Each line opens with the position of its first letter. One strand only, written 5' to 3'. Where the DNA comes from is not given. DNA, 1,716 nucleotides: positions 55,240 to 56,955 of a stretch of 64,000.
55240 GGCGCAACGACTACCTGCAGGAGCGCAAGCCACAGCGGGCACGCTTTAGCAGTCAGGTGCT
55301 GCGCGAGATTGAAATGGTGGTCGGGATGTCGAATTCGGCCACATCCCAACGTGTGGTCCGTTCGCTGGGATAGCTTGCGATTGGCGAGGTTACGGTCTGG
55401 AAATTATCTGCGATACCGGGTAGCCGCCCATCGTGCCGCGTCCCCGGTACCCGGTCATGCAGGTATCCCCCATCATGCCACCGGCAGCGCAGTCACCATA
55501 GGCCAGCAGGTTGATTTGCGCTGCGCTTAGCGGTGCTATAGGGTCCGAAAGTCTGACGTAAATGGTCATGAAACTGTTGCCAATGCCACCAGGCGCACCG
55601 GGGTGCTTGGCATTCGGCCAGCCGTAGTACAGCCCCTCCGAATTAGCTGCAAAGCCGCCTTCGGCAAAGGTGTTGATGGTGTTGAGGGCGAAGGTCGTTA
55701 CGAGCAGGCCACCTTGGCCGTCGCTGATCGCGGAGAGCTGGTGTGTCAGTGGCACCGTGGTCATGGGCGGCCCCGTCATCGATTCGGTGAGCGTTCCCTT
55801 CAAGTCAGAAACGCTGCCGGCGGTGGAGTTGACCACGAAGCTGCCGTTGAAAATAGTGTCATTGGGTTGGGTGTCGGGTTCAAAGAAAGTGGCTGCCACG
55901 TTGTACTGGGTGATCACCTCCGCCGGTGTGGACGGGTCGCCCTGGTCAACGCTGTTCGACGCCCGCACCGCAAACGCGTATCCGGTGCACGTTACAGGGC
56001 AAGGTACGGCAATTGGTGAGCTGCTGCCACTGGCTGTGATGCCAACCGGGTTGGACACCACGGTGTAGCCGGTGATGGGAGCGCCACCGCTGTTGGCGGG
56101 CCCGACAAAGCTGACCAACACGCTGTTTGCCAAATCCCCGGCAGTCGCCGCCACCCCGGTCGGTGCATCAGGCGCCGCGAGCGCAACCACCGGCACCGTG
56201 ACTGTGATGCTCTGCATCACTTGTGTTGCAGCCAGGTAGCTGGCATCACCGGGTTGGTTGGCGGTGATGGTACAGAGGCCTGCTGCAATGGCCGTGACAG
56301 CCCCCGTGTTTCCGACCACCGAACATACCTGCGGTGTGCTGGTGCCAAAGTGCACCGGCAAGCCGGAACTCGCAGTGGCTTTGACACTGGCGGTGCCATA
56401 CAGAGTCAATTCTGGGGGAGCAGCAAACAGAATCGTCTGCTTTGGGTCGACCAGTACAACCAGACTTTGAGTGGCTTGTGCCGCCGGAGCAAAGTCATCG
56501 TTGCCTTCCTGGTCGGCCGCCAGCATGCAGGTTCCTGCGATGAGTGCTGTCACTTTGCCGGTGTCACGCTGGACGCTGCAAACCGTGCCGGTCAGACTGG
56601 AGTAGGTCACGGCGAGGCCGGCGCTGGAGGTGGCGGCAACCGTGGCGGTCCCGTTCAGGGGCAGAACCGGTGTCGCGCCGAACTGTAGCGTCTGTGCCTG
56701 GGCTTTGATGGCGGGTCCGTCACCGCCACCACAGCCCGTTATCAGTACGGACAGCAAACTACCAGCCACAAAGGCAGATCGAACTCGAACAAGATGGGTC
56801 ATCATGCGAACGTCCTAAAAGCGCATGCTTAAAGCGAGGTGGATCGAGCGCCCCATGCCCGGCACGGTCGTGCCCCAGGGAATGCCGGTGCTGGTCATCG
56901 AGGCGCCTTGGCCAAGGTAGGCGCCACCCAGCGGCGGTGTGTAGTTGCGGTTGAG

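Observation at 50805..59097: Putative methanobactin-independent copper capture system (OprC-like receptor, Ig-stalk lipoprotein, MbnPH, PCuAC)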

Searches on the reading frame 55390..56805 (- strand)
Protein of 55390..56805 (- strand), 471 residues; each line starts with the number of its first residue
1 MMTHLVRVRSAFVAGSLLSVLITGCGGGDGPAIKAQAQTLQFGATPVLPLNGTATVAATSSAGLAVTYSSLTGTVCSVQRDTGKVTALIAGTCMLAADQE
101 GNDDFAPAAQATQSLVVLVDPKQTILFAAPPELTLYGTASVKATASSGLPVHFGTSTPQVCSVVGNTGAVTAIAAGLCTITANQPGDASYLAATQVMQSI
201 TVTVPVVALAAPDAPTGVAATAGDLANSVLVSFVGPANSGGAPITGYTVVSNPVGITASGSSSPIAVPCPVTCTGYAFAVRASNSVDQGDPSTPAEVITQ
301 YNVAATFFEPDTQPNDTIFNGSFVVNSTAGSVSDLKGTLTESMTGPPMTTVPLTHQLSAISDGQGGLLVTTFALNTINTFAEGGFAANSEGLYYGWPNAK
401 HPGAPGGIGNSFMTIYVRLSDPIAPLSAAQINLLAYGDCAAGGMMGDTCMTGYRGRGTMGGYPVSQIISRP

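Call 3: search_protein_families(library=pfam, proteins=[window:55390-56805:-], max_evalue=0.01)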
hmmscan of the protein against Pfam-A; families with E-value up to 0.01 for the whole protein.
window:55390-56805:- (471 aa): 2 families
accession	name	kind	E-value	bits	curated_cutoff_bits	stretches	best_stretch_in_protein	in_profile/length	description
PF00041.27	fn3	-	0.00099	19.7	25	1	213-297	1-83/84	Fibronectin type III domain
PF02368.24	Big_2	-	0.0029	18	22.8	0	53-92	23-61/79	Bacterial Ig-like domain (group 2)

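Call 4: search_protein_families(library=ncbifam, proteins=[window:55390-56805:-], max_evalue=0.01)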
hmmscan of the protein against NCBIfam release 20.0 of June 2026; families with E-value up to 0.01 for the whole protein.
window:55390-56805:- (471 aa): 0 families

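Call 6: search_solved_structures(query=window:55390-56805:-, max_evalue=1, show_alignments=1)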
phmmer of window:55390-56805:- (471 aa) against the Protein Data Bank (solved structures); distinct sequences matched with E-value up to 1: 13.
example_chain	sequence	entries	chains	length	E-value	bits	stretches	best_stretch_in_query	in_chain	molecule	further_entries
8q6t_I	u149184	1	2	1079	5.4e-09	38.8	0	212-303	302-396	Titin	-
8g4l_bm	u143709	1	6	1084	8.5e-08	34.8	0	188-296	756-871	Titin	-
8bxr_A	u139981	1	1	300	1.7e-07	33.9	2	196-301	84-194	Titin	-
8bvo_A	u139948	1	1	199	2.9e-06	29.8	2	210-298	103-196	Titin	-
5fm5_M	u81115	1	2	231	0.00025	23.4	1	226-303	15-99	MYOMESIN-1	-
5fm4_A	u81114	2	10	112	0.0037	19.5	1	212-300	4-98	MYOMESIN-1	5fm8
8bnq_A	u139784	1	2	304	0.035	16.4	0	209-295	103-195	Titin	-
8omw_A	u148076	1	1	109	0.045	16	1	216-257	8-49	Titin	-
8bw6_A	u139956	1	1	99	0.2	13.9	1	221-295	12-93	Titin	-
2nzi_A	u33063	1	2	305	0.43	12.8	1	203-297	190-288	Titin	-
8oq9_A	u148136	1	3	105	0.54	12.4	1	214-299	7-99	Titin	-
8os3_A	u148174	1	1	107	0.56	12.4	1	227-296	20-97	Titin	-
5e52_A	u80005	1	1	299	0.81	11.9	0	252-300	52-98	Contactin-5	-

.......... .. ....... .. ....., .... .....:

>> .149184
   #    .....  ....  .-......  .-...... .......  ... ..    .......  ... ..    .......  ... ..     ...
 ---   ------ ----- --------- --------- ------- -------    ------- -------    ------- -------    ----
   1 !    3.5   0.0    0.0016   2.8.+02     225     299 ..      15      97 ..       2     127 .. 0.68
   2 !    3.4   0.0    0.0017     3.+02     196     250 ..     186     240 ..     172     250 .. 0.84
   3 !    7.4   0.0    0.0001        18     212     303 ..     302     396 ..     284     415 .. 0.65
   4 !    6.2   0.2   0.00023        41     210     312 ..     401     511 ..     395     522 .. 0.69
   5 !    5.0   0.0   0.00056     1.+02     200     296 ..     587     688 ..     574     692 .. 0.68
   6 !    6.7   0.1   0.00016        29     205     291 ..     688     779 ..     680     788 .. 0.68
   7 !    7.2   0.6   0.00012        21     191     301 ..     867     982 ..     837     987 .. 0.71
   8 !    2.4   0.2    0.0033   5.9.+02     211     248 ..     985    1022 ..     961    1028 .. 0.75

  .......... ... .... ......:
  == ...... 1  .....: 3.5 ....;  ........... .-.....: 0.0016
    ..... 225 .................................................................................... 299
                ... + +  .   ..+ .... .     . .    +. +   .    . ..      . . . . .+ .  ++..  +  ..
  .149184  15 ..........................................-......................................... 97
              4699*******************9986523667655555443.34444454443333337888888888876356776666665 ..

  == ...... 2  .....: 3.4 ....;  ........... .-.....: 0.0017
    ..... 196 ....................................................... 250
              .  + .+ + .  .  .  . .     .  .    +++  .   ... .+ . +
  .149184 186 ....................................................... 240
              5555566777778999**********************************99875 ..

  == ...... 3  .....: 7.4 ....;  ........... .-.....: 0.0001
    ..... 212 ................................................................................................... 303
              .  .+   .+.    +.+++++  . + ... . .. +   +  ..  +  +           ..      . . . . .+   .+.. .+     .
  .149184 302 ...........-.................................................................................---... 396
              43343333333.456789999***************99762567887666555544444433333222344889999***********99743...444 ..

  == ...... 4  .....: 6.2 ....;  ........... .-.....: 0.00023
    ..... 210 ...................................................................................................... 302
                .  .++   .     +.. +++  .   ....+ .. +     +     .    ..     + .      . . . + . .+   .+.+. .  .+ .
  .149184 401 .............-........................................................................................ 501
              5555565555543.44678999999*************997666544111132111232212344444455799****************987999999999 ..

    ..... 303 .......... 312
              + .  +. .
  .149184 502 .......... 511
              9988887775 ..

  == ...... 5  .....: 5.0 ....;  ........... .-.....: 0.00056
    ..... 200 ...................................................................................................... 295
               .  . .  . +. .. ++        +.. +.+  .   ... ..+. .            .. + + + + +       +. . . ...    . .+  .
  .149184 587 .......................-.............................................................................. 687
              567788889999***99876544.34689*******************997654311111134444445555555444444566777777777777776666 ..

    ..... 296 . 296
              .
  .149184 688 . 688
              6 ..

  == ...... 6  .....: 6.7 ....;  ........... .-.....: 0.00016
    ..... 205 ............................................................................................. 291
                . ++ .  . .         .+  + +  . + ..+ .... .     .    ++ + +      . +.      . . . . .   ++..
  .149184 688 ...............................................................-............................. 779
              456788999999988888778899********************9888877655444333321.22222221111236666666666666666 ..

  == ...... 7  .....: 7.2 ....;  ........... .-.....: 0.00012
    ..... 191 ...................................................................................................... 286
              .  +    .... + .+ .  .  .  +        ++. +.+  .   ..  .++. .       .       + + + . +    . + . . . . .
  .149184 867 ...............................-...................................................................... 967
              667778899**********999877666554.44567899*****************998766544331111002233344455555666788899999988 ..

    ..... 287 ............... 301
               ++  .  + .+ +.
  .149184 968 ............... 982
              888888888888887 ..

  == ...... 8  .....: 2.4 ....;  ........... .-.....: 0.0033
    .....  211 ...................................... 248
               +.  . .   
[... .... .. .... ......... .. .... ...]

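Call 15: find_homologous_proteins(query=window:55390-56805:-, max_evalue=0.001)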
Query window:55390-56805:- (471 aa): 520 proteins with E <= 0.001 among 8000 candidates; the best 120 are listed.
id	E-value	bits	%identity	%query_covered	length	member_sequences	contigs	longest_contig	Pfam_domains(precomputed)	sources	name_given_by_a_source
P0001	2.4e-271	918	92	100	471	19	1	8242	-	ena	-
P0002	1.6e-247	840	84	100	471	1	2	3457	-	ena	-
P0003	1.4e-185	636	66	99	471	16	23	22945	-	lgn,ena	-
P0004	5.2e-185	634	65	100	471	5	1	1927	PF22359.3,PF00041.28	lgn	-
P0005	1.8e-181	622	64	100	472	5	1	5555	PF00041.28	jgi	jgi:hypothetical protein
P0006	4.1e-180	618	64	100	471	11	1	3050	PF22359.3,PF00041.28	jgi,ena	jgi:hypothetical protein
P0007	2.8e-178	612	64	96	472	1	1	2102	PF22359.3,PF02368.25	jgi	-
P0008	5.6e-178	611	63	100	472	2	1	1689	PF22359.3,PF00041.28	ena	-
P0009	5.1e-176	604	65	94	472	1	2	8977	PF22359.3,PF00041.28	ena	-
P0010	1.6e-175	603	49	93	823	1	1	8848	PF22359.3,PF02368.25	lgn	-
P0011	8.2e-175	600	62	100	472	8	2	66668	PF22359.3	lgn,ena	-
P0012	2.0e-174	599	64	94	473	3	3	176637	PF00041.28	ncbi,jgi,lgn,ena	-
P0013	3.5e-174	598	64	93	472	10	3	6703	PF22359.3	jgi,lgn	jgi:hypothetical protein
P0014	5.3e-174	598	62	100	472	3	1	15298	PF22359.3,PF00041.28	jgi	-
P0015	1.0e-172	593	62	100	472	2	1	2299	PF00041.28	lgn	-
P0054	5.5e-156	538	49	92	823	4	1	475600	PF26182.1,PF22359.3,PF02368.25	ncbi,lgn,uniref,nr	ncbi:hypothetical protein LXT12_10775 [Pelomonas sp. P7]|uniref:BIG2 domain-containing protein n=1 T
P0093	8.3e-141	488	56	93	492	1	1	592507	-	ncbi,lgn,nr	ncbi:MAG: fibronectin type III domain-containing protein [Sideroxydans sp.]|nr:fibronectin type III 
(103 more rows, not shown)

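Call 16: find_encoding_contigs(protein=window:55390-56805:-, flank=10000, max_places=3)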
Protein window:55390-56805:- (471 aa): 6 contigs read that carry it; 2 places shown.
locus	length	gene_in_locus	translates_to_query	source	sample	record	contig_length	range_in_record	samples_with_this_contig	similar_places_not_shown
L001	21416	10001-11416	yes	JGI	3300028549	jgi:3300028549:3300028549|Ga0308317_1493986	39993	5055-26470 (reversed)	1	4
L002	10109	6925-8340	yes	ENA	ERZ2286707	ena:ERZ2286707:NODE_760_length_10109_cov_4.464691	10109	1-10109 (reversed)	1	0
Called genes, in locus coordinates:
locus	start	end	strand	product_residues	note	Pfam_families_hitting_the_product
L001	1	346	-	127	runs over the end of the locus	PF01475:FUR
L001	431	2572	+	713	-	PF07715:Plug, PF00593:TonB_dep_Rec_b-barrel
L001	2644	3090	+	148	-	PF08534:Redoxin, PF00578:AhpC-TSA, PF13905:Thioredoxin_8 (weak)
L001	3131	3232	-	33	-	-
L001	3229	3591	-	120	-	PF05610:DUF779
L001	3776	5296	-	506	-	PF00171:Aldedh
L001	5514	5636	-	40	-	-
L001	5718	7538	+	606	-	PF01590:GAF, PF07728:AAA_5 (faint), PF26965:MimR_N, PF00158:Sigma54_activat, PF14532:Sigma54_activ_2, PF25601:AAA_lid_14, PF02954:HTH_8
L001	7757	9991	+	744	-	PF07715:Plug, PF00593:TonB_dep_Rec_b-barrel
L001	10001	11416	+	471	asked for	-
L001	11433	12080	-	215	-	PF13545:HTH_Crp_2 (weak)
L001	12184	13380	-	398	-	PF03150:CCP_MauG, PF21419:RoxA-like_Cyt-c (weak)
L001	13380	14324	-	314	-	PF20243:MbnP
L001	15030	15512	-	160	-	PF04314:LpqE-like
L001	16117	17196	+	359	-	PF01891:CbiM, PF13190:PDGLE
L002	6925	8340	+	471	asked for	-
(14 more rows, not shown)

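Call 17: find_encoding_contigs(protein=P0054, flank=10000, max_places=2)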
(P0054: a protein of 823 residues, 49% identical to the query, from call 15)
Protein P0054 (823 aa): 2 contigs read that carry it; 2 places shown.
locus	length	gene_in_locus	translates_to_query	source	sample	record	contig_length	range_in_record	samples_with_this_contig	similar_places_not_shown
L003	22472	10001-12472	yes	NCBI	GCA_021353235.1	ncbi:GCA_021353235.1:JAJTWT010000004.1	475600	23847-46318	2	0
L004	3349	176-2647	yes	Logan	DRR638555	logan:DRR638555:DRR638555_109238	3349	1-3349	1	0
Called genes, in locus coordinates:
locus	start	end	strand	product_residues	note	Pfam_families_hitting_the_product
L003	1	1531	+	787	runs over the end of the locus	PF07715:Plug, PF00593:TonB_dep_Rec_b-barrel, PF14905:OMP_b-brl_3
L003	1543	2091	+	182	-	PF07987:DUF1775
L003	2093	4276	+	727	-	PF07715:Plug, PF00593:TonB_dep_Rec_b-barrel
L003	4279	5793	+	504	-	PF03929:PepSY_TM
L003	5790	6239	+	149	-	PF04314:LpqE-like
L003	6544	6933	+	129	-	PF11162:DUF2946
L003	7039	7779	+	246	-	PF07589:PEP_exosort_dom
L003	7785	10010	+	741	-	PF07715:Plug, PF00593:TonB_dep_Rec_b-barrel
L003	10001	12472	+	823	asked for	PF02368:Big_2 (faint), PF26182:Ig_NUP210_5th (faint), PF22359:Big-like (weak)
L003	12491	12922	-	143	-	-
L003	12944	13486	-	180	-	PF00034:Cytochrom_C (faint)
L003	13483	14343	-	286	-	-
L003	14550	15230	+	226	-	PF01814:Hemerythrin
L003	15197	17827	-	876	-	PF13401:AAA_22, PF25873:WHD_MalT, PF00196:GerE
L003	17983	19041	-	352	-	PF18950:DUF5694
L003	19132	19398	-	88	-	-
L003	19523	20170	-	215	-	PF01872:RibD_C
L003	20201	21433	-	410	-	PF13679:Methyltransf_32, PF05206:TRM13 (faint), PF13649:Methyltransf_25 (faint), PF13847:Methyltransf_31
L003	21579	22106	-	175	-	PF07589:PEP_exosort_dom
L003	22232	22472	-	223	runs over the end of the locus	PF00300:His_Phos_1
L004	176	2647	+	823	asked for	PF02368:Big_2 (faint), PF26182:Ig_NUP210_5th (faint), PF22359:Big-like (weak)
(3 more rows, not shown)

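Call 18: find_encoding_contigs(protein=P0093, flank=10000, max_places=2)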
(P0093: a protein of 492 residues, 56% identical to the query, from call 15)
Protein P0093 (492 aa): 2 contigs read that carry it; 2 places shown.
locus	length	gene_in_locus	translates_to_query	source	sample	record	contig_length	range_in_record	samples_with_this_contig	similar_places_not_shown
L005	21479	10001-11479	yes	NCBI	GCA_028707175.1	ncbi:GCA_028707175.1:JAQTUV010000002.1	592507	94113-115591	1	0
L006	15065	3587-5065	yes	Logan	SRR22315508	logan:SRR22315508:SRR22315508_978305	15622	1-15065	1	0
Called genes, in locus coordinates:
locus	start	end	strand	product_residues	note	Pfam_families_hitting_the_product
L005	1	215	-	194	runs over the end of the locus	PF03350:UPF0114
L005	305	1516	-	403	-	PF03631:Virul_fac_BrkB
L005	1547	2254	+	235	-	PF13883:CREG_beta-barrel, PF01243:PNPOx_N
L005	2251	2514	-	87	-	-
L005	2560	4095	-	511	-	PF00682:HMGL-like, PF22617:HCS_D2, PF08502:LeuA_dimer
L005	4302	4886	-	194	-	PF00440:TetR_N (weak), PF22276:SlmA-like_C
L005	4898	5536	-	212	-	PF00702:Hydrolase, PF13419:HAD_2, PF13242:Hydrolase_like (weak)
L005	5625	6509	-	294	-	PF00696:AA_kinase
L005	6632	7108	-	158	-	PF04314:LpqE-like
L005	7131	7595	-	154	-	PF04314:LpqE-like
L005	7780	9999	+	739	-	PF07715:Plug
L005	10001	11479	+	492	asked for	-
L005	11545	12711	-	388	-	PF03150:CCP_MauG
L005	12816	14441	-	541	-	PF20243:MbnP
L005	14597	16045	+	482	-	PF25323:6TM_PilS (weak), PF00512:HisKA (weak), PF02518:HATPase_c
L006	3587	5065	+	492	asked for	-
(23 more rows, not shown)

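Call 38: find_related_loci(query=A1, collection=genome_contigs, flank=10000)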
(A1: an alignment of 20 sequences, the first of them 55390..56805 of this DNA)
Query A1 (471 aa) in genome_contigs; peptide patterns used: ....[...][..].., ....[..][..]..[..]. (x = any residue, [..] = any of these).
188 stretches matched a pattern; 174 encode a relative of the query (tblastn E <= 1e-3); the best 80 are kept; 80 distinct loci.
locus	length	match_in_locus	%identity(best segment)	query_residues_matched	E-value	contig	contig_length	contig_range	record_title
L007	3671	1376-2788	92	1-471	0e+0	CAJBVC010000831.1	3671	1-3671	MAG: uncultured beta proteobacterium isolate Loc090519-5m_bin-0379 genome assembly, contig: bin-0379:831/982, whole geno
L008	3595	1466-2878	63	1-470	0e+0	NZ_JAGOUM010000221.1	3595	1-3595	MAG: Rhodoferax sp. isolate Gw_Eff_bin_490 Gw_Eff_106967_length_3595_cov_6.873991, whole genome shotgun sequence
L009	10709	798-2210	64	1-471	0e+0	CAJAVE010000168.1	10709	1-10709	MAG: uncultured beta proteobacterium isolate Loc090721-5m_bin-670 genome assembly, contig: bin-670:168/394, whole genome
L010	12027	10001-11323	64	30-470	1e-177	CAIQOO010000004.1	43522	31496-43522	MAG: uncultured beta proteobacterium isolate Loclat_bin-12181 genome assembly, contig: bin-12181:004/243, whole genome s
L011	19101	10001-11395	60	10-470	2e-174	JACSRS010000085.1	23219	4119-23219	MAG: Burkholderiaceae bacterium isolate PR3 contig-70_2344, whole genome shotgun sequence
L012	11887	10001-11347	62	22-470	4e-170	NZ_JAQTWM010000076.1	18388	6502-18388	MAG: Rhodoferax sp. isolate STC_110 NODE_6455_length_18388_cov_36.691036_Sandtown_C, whole genome shotgun sequence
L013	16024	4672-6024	59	17-470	3e-168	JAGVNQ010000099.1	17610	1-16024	MAG: Sideroxydans sp. isolate DeMMO3_12 c_000000049939, whole genome shotgun sequence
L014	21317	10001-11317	62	31-470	9e-167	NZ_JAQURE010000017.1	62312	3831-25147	MAG: Rhodoferax sp. isolate STD1_66 NODE_927_length_62312_cov_5.953670_Sandtown_D1, whole genome shotgun sequence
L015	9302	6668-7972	62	30-465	2e-164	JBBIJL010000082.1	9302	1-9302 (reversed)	MAG: Gallionellaceae bacterium isolate CYF170214_bin_161 NODE_3360_length_9302_cov_1.72741, whole genome shotgun sequenc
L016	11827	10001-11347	59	24-470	3e-154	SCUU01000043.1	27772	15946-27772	MAG: Gallionellaceae bacterium isolate GW715_bin.18 GW715_bin.18-41796, whole genome shotgun sequence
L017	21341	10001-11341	57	20-470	2e-151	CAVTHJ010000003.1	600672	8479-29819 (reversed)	MAG: uncultured beta proteobacterium isolate MFD05942.bin.2.266 genome assembly, contig: contig_28958, whole genome shot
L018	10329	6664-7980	60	31-470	5e-149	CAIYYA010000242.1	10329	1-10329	MAG: uncultured beta proteobacterium isolate Loclat_bin-14392 genome assembly, contig: bin-14392:242/377, whole genome s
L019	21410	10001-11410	56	7-470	5e-148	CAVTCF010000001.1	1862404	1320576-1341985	MAG: uncultured beta proteobacterium isolate MFD01188.bin.1.7 genome assembly, contig: contig_14406, whole genome shotgu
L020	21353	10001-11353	60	17-470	1e-147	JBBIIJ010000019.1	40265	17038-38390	MAG: Sideroxydans sp. isolate EPF170215_bin_136 NODE_594_length_40265_cov_1.59049, whole genome shotgun sequence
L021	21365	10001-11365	54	17-470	8e-144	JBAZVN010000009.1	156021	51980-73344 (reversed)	MAG: Gallionellaceae bacterium isolate SO_2017_GW1_253 NODE_760_length_156021_cov_7.602653_OW334_2017, whole genome shot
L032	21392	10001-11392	51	23-470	2e-129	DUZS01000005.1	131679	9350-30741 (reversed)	MAG TPA_asm: Desulfuromonadales bacterium isolate MAG_21600_9_004 Ga0194059_1000010, whole genome shotgun sequence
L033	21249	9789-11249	50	4-470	4e-128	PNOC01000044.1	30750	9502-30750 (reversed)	MAG: Thermodesulfovibrio sp. isolate SW.3.86 SW_1000749_30750, whole genome shotgun sequence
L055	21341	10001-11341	45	30-470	3e-101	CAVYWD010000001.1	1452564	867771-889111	MAG: uncultured delta proteobacterium isolate MFD01476.bin.1.33 genome assembly, contig: contig_14829, whole genome shot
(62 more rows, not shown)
